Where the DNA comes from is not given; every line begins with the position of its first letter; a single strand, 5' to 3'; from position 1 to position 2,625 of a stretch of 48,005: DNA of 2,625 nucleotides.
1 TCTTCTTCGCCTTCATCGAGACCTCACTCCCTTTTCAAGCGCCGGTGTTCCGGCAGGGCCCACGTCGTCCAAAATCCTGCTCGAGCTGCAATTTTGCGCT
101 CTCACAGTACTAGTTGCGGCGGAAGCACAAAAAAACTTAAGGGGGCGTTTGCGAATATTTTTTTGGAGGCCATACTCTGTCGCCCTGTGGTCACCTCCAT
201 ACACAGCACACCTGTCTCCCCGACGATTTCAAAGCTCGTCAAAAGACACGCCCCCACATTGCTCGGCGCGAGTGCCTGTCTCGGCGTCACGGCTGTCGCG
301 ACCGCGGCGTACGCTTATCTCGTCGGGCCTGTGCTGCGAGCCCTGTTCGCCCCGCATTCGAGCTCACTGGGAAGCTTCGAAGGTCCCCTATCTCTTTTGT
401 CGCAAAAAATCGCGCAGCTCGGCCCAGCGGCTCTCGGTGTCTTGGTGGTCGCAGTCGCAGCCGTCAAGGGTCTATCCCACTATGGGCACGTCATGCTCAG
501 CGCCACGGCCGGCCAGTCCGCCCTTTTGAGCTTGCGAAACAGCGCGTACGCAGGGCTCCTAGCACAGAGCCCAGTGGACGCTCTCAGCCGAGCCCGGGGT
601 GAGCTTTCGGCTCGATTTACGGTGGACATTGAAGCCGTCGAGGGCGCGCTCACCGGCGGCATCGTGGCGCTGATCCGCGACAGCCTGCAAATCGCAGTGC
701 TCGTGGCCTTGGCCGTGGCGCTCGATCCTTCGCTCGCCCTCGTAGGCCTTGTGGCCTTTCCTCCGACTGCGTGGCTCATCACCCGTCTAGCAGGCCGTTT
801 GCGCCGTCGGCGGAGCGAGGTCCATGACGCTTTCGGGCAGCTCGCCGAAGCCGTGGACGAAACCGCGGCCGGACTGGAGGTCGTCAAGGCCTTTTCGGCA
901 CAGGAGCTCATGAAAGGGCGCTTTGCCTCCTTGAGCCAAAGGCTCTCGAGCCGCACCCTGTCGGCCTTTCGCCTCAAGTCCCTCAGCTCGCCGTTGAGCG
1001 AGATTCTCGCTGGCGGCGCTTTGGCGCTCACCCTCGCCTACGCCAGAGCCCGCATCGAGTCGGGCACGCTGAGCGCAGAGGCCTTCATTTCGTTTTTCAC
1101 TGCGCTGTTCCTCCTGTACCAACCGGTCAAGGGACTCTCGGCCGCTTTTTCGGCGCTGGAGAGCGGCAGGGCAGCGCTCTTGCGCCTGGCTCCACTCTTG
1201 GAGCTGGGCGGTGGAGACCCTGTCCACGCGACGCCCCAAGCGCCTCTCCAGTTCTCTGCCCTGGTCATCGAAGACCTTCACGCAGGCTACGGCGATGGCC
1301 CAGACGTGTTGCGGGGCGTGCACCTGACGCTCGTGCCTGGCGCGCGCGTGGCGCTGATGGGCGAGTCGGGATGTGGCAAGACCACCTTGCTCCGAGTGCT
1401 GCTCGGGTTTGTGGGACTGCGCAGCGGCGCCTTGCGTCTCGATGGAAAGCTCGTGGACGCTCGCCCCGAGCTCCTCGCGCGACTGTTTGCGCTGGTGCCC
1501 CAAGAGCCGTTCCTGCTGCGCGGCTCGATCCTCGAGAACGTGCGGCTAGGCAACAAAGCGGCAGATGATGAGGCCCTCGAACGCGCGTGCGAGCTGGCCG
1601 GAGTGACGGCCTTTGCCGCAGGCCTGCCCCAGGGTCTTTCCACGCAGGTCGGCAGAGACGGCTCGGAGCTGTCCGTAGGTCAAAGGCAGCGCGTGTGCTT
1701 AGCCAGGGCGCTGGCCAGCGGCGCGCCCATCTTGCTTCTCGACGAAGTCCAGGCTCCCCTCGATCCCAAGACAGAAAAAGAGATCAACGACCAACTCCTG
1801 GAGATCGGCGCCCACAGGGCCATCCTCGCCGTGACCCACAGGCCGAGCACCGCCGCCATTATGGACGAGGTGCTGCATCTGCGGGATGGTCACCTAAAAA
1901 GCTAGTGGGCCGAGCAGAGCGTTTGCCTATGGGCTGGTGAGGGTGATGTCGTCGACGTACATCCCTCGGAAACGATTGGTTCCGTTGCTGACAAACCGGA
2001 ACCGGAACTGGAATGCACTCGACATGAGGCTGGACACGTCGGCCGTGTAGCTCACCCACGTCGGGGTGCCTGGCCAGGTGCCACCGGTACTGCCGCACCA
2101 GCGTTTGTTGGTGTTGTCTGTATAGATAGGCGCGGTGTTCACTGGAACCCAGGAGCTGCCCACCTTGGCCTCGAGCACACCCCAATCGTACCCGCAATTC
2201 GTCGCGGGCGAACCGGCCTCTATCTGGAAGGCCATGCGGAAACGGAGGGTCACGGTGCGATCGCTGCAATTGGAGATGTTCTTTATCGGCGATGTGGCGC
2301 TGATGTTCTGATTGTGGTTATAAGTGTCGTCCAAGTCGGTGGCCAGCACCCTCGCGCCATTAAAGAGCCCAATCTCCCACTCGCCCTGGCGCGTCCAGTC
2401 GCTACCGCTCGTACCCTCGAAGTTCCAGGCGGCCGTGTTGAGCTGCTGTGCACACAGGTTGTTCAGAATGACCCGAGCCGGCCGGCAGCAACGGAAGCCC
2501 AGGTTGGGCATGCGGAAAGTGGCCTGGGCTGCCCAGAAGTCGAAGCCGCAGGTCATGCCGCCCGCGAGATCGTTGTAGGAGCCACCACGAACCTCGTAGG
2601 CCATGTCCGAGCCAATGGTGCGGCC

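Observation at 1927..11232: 3101-codon secreted mega-ORF combining a vWA head, about 31 DNDCDG-type repeats, an FGE-like domain and a beta-rich tail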

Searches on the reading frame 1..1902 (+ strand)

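Call 42: search_protein_families(library=pfam, proteins=[window:1-1902:+], max_evalue=0.001)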
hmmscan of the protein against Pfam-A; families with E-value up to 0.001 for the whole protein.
window:1-1902:+ (634 aa): 5 families
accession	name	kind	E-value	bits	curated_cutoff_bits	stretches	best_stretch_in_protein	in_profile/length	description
PF00664.28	ABC_membrane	-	3.6e-27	96.2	28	1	144-375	42-273/274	ABC transporter transmembrane region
PF00005.33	ABC_tran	-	2.6e-26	93.3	25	1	437-583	1-135/137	ABC transporter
PF02463.25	SMC_N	-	4.8e-05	23.3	40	0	556-627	136-211/220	RecF/RecN/SMC N terminal domain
PF13401.12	AAA_22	-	0.00012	22.8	27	1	451-596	9-105/130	AAA domain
PF13304.12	AAA_21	-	0.00048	20.7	27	0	557-615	238-300/304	AAA domain, putative AbiEii toxin, Type IV TA system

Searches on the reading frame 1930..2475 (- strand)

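Call 9: search_protein_families(library=ncbifam, proteins=[window:1930-2475:-], max_evalue=10)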
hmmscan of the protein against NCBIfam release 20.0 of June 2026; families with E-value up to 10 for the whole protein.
window:1930-2475:- (182 aa): 2 families
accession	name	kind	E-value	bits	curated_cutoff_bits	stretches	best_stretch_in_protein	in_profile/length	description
NF038112.1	myxo_dep_M36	subfamily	1.5e-06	25.6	1500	1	27-180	1005-1167/1604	myxosortase-dependent M36 family metallopeptidase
NF038111.1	rhom_dep_M36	equivalog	0.12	9.6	1700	1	74-180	1053-1164/1315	rhombosortase-dependent M36 family metallopeptidase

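Call 10: search_protein_families(library=pfam, proteins=[window:1930-2475:-], max_evalue=10)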
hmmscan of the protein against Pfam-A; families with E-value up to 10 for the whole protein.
window:1930-2475:- (182 aa): 2 families
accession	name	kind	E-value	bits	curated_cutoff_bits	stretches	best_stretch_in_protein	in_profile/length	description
PF20773.4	InhA-like_MAM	-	0.018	14.9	26.9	1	121-180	104-163/191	Immune inhibitor A-like, MAM domain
PF00629.30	MAM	-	0.019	15.3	26.4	1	137-181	112-154/158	MAM domain, meprin/A5/mu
